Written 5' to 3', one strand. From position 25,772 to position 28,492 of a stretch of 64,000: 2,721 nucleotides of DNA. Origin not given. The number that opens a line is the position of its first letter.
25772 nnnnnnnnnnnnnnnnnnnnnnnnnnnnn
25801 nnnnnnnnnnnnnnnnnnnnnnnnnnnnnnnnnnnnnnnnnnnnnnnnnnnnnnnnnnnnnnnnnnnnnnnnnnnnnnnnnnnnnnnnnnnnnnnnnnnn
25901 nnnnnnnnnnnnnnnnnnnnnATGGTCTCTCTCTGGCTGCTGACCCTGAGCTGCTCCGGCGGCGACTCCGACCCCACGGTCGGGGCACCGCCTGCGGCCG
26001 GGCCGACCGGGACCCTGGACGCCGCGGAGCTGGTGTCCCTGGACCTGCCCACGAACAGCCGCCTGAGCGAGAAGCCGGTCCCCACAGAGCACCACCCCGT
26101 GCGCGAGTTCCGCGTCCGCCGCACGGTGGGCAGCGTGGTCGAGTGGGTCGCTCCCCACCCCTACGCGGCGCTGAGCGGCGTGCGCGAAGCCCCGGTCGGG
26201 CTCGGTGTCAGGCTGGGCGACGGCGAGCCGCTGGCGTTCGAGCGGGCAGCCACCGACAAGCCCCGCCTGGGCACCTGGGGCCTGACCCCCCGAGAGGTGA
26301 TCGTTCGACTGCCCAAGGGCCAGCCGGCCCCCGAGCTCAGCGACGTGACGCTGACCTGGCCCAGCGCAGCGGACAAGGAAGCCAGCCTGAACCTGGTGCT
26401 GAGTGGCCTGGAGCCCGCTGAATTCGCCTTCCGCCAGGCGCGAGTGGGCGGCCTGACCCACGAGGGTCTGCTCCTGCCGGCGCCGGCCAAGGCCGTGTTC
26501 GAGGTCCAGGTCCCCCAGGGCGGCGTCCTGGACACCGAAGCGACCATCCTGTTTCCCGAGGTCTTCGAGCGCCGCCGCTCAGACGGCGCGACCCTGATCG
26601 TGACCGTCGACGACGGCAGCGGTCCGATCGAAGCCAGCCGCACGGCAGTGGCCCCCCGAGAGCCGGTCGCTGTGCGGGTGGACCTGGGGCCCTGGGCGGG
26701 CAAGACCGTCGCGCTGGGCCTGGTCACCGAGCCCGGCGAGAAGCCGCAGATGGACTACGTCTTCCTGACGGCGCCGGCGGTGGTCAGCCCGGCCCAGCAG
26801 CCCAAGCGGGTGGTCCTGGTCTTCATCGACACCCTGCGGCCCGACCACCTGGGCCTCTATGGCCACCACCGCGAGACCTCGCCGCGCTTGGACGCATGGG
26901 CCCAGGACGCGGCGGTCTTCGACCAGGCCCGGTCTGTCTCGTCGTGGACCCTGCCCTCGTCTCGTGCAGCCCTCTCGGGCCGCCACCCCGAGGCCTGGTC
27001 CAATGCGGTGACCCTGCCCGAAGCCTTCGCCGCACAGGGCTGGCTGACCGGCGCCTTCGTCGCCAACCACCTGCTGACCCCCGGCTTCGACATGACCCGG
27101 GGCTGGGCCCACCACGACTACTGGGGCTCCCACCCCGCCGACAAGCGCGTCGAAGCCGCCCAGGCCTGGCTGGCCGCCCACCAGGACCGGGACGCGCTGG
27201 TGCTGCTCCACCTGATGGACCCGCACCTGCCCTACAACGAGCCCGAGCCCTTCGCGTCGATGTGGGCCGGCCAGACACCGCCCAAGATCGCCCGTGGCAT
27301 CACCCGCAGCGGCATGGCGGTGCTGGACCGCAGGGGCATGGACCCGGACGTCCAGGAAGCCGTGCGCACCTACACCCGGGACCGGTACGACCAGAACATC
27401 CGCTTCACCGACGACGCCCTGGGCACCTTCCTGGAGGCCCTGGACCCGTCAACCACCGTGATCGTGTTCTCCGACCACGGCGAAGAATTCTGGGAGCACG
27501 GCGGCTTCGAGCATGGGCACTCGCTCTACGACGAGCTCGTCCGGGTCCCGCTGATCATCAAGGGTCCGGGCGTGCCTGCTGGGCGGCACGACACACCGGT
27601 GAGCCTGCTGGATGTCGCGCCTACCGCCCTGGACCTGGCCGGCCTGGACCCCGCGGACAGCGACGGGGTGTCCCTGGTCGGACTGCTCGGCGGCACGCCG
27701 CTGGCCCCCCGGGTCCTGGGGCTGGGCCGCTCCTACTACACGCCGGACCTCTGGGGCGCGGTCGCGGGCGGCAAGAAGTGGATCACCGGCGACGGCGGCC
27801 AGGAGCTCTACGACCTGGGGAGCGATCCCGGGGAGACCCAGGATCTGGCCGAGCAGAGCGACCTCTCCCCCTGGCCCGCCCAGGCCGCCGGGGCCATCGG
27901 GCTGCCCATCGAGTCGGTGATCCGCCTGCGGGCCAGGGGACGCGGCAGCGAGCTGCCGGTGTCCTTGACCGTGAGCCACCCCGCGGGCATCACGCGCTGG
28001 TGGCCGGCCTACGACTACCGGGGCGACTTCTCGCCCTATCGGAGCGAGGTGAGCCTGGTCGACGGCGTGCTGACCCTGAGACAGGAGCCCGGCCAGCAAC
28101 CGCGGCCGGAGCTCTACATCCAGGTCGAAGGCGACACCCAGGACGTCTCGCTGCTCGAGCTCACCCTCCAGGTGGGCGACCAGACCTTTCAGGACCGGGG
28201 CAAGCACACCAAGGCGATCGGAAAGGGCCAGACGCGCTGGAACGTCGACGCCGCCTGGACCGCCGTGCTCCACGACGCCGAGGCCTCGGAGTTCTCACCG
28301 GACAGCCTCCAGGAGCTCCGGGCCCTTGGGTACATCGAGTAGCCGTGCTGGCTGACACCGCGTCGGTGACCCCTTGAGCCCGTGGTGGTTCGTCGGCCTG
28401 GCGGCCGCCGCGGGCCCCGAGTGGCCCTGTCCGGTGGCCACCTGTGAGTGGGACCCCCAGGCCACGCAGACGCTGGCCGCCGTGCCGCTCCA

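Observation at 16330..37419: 21-kb locus combining GT-C transferase, three Thr-type sulfatase-fold proteins, GH-A hydrolase, phosphoesterase, true sulfatase and MBOAT/SGNH pair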

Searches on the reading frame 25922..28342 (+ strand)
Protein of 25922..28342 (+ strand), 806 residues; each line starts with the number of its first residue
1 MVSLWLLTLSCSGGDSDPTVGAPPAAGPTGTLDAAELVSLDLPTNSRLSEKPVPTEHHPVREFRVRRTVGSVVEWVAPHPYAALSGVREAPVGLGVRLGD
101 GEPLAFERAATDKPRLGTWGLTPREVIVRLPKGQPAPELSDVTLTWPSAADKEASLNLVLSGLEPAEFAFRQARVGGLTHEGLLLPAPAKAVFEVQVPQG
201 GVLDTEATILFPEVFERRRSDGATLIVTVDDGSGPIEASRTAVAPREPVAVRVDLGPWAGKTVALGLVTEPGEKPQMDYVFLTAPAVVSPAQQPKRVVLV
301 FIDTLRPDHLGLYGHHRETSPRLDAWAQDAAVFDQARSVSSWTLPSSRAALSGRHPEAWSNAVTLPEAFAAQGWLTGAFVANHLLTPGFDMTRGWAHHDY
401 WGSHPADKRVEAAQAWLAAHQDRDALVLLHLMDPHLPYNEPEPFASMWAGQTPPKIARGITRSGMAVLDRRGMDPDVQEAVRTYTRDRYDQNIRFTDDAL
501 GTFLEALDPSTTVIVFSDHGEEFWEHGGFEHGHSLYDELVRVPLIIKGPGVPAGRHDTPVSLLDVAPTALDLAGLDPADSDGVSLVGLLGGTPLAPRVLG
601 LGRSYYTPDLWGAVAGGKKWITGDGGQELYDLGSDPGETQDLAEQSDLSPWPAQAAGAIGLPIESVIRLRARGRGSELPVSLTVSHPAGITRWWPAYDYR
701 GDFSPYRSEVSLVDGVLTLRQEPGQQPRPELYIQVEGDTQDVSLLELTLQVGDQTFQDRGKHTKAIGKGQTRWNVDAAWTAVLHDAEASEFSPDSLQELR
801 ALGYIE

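Call 7: search_protein_families(library=pfam, proteins=[window:25922-28342:+], max_evalue=0.01)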
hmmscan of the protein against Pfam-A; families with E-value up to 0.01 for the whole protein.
window:25922-28342:+ (806 aa): 3 families
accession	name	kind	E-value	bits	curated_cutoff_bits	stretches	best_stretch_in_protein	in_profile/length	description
PF00884.28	Sulfatase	-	2.3e-37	129.4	25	1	297-574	3-300/301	Sulfatase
PF16347.10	SGSH_C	-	2e-07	31.8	29.3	1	525-591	2-70/154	N-sulphoglucosamine sulphohydrolase, C-terminal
PF01663.27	Phosphodiest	-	7.6e-05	22.9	23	1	356-520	85-220/342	Type I phosphodiesterase / nucleotide pyrophosphatase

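Call 16: search_protein_families(library=ncbifam, proteins=[window:25922-28342:+], max_evalue=0.01)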
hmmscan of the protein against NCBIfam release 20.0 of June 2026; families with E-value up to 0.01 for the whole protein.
window:25922-28342:+ (806 aa): 15 families
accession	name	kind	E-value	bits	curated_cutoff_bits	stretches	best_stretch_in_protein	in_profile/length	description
NF010322.0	PRK13759.1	equivalog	6.1e-27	94.3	481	2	403-647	179-441/486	arylsulfatase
TIGR03417.1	chol_sulfatase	equivalog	2.3e-24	86.2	433.45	2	466-647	234-424/500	choline-sulfatase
NF052527.1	Mn_arylsulf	exception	9.4e-11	41.3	850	1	393-644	169-433/479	manganese-dependent arylsulfatase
NF007933.0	PRK10649.1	subfamily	9.9e-10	37.5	404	2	291-351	233-296/577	phosphoethanolamine transferase CptA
NF045661.1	HdlasePehA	equivalog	1.4e-09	37.1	900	1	472-590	267-393/506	phosphoric/sulfuric ester hydrolase PehA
NF007160.0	PRK09598.1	equivalog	6.6e-09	34.6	561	1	284-370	213-300/523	phosphoethanolamine--lipid A transferase EptA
NF028537.1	P_eth_NH2_trans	domain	7.3e-08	31.4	500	1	291-347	223-278/527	phosphoethanolamine--lipid A transferase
NF012179.0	CptA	domain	7.4e-06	24.9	900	1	291-336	221-269/556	phosphoethanolamine transferase CptA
NF038075.1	fam_STM4013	hypoth_equivalog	1.3e-05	24.8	250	0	490-540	201-251/261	STM4013/SEN3800 family hydrolase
NF047438.1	polymyxin_MCR12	exception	2.8e-05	22.7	1200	1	291-353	233-294/548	MCR-12 family phosphoethanolamine--lipid A transferase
NF053595.1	LptchSynLtaSGpos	equivalog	5.1e-05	22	970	1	485-579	426-532/626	lipoteichoic acid synthase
NF008593.0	PRK11560.1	equivalog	7e-05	21.3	493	1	295-325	248-278/563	kdo(2)-lipid A phosphoethanolamine 7''-transferase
NF008619.0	PRK11598.1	equivalog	0.0025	16.4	660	0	291-343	232-282/546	phosphoethanolamine transferase EptA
NF033463.1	polymyxin_MCR5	exception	0.0038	15.9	1250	0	292-343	237-286/547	MCR-5 family phosphoethanolamine--lipid A transferase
NF033670.1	polymyxin_MCR6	exception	0.0058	15.5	1235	0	289-343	229-283/538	MCR-6 family phosphoethanolamine--lipid A transferase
